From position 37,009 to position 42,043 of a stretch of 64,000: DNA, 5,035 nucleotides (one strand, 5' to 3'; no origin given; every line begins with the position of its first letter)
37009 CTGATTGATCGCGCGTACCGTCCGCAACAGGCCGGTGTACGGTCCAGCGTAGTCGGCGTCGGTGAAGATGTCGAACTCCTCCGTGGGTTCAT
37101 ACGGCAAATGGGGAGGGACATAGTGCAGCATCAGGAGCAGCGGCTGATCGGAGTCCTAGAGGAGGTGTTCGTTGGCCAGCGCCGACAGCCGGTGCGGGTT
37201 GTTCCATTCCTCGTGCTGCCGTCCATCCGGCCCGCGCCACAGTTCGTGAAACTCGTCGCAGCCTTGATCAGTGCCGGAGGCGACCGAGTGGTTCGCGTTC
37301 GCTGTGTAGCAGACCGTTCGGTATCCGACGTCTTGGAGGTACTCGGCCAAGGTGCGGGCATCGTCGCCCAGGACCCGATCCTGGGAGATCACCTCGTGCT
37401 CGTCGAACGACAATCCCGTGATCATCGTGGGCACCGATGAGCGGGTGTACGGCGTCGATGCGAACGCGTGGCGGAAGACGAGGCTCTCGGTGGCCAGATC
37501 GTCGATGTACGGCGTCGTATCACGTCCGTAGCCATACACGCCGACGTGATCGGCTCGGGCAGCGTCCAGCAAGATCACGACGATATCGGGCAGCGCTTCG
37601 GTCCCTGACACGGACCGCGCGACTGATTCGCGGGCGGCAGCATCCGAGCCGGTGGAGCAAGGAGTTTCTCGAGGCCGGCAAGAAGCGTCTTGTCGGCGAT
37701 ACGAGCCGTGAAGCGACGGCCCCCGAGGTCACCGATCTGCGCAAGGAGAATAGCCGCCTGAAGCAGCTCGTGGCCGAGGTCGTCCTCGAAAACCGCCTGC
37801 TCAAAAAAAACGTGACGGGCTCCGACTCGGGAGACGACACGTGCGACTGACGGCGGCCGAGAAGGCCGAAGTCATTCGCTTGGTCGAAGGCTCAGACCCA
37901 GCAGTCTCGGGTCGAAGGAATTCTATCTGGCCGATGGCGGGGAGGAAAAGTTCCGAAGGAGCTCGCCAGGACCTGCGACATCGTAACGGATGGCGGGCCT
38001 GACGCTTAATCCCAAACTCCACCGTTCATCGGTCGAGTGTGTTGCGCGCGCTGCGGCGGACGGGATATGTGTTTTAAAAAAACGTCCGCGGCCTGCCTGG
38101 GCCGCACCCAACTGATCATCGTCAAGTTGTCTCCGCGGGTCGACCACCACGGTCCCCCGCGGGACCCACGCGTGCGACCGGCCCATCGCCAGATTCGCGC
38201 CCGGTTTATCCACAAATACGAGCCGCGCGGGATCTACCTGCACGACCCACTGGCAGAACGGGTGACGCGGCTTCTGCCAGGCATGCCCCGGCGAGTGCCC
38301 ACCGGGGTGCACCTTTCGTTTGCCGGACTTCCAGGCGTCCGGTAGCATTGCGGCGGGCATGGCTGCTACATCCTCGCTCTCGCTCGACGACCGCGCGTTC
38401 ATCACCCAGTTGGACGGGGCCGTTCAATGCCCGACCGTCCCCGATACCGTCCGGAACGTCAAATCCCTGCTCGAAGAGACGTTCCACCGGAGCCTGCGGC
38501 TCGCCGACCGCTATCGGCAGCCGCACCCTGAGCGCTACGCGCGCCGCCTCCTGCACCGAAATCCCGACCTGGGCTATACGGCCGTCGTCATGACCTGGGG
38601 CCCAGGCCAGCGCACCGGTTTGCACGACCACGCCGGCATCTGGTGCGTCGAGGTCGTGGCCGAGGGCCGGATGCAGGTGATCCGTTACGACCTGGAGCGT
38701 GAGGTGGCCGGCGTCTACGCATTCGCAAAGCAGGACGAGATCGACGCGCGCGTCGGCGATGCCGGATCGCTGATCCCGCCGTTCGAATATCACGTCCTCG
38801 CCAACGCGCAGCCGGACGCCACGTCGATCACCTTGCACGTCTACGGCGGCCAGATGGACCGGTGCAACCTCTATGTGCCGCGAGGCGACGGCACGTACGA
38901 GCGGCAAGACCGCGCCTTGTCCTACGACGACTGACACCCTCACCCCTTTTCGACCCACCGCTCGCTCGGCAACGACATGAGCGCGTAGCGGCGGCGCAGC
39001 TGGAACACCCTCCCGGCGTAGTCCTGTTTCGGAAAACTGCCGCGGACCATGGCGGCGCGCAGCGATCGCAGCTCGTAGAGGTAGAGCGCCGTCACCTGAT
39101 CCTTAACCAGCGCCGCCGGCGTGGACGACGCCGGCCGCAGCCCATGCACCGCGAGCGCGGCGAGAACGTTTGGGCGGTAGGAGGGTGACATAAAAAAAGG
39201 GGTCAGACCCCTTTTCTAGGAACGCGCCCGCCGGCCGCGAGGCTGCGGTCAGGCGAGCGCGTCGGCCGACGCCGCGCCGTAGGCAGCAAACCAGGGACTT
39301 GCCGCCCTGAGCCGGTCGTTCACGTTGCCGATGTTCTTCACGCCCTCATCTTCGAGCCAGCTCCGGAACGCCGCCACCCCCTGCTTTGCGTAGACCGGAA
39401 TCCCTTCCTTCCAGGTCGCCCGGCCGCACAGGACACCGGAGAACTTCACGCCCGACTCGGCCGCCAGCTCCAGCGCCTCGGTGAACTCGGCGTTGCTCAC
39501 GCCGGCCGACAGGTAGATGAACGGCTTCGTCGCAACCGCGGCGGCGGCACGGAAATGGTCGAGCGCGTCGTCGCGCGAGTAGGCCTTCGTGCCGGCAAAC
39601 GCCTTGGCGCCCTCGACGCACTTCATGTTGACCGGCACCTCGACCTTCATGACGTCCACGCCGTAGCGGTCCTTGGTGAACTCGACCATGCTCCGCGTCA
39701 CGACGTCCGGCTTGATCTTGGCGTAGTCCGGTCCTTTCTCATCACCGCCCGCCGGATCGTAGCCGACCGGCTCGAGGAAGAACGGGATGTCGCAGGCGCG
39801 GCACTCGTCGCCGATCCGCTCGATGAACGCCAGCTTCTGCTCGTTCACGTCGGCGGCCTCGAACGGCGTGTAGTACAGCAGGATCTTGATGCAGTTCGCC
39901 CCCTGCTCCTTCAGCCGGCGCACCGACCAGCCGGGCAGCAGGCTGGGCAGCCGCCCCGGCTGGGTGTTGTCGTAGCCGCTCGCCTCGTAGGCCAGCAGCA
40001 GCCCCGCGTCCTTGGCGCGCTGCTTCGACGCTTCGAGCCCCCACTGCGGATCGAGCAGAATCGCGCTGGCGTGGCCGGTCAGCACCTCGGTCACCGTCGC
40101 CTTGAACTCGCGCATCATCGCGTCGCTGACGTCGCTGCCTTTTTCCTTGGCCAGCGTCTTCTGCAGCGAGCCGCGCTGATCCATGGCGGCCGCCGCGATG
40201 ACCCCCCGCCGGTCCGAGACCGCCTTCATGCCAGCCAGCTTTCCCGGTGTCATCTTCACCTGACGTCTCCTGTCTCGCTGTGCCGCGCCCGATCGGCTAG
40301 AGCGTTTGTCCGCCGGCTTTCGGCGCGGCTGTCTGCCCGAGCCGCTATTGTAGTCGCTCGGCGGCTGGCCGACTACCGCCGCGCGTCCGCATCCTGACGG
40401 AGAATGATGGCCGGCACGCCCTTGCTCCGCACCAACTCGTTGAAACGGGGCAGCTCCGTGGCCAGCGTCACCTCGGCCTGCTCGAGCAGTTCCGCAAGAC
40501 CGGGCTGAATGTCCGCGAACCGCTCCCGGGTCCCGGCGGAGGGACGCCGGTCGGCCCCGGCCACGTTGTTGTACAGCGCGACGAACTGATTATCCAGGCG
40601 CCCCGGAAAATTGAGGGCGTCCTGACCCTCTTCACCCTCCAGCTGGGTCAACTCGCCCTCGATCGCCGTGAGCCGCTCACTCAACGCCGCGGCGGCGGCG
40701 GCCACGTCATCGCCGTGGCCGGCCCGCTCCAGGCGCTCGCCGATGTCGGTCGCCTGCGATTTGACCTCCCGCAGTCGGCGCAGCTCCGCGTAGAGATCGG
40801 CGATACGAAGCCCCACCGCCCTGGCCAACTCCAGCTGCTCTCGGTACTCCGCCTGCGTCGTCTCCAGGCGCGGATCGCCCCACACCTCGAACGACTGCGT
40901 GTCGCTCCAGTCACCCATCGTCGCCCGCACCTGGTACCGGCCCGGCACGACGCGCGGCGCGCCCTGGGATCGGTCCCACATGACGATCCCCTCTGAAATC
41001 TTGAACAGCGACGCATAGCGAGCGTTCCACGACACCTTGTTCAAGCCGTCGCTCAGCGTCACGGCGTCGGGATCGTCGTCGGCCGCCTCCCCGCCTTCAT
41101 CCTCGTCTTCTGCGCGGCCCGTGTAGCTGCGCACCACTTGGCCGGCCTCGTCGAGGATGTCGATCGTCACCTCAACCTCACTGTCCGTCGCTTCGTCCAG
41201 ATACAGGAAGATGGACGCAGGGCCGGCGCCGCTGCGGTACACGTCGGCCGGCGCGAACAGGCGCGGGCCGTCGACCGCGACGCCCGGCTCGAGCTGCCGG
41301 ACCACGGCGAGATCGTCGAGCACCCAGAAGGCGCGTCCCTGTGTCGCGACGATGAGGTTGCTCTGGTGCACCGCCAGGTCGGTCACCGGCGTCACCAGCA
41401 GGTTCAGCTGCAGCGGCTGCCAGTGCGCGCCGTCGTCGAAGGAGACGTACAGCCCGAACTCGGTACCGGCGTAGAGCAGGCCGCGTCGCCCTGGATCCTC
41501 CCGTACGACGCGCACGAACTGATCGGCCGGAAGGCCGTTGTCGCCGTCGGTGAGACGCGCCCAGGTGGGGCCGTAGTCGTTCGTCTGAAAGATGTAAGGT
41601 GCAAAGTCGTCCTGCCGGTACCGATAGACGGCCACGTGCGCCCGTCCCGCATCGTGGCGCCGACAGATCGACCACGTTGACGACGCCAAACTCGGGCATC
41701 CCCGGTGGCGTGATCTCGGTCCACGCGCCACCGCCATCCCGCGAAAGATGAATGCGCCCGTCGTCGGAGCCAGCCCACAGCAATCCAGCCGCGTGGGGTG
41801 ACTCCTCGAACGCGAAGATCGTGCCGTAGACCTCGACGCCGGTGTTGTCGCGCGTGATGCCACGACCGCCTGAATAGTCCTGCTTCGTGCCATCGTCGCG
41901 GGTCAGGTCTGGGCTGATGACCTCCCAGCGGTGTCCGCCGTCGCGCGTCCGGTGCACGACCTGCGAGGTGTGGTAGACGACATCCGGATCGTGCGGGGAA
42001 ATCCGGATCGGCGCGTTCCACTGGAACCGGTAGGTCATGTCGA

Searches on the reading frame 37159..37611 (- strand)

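Call 51: search_protein_families(library=pfam, proteins=[window:37159-37611:-], max_evalue=0.00001)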
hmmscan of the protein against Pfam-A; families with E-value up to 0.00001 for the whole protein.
window:37159-37611:- (151 aa): 1 family
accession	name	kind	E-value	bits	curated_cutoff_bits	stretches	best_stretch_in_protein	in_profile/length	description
PF00884.28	Sulfatase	-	2e-21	77.1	25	1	8-132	1-130/301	Sulfatase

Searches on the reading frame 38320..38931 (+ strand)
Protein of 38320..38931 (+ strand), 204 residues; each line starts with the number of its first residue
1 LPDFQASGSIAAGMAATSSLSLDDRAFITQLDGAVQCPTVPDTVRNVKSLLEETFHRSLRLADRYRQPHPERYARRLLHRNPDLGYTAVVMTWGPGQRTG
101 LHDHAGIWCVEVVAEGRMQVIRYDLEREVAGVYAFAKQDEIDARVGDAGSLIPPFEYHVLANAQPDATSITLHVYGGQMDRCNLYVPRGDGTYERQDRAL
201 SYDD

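Call 51: search_protein_families(library=pfam, proteins=[window:38320-38931:+], max_evalue=0.00001)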
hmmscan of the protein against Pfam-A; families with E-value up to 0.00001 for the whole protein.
window:38320-38931:+ (204 aa): 1 family
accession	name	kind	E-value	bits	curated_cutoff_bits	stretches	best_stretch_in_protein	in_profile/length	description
PF05995.18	CDO_I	-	9.5e-11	42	23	1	54-185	39-167/170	Cysteine dioxygenase type I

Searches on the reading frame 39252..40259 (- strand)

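Call 51: search_protein_families(library=pfam, proteins=[window:39252-40259:-], max_evalue=0.00001)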
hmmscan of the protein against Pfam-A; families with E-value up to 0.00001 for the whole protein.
window:39252-40259:- (336 aa): 1 family
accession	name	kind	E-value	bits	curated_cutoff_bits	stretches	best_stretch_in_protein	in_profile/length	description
PF01791.15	DeoC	-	1.5e-44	152.8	23.8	1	22-284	2-228/229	DeoC/LacD family aldolase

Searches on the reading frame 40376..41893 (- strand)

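Call 51: search_protein_families(library=pfam, proteins=[window:40376-41893:-], max_evalue=0.00001)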
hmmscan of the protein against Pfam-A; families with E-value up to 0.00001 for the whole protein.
window:40376-41893:- (506 aa): 0 families

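Call 79: search_protein_families(library=pfam, proteins=[window:40376-41893:-], max_evalue=0.01)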
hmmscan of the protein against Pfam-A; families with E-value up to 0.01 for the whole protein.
window:40376-41893:- (506 aa): 1 family
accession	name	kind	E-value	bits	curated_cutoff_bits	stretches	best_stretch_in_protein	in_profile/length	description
PF13860.13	FlgD_ig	-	0.0042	17.5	27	0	231-264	17-47/79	FlgD Ig-like domain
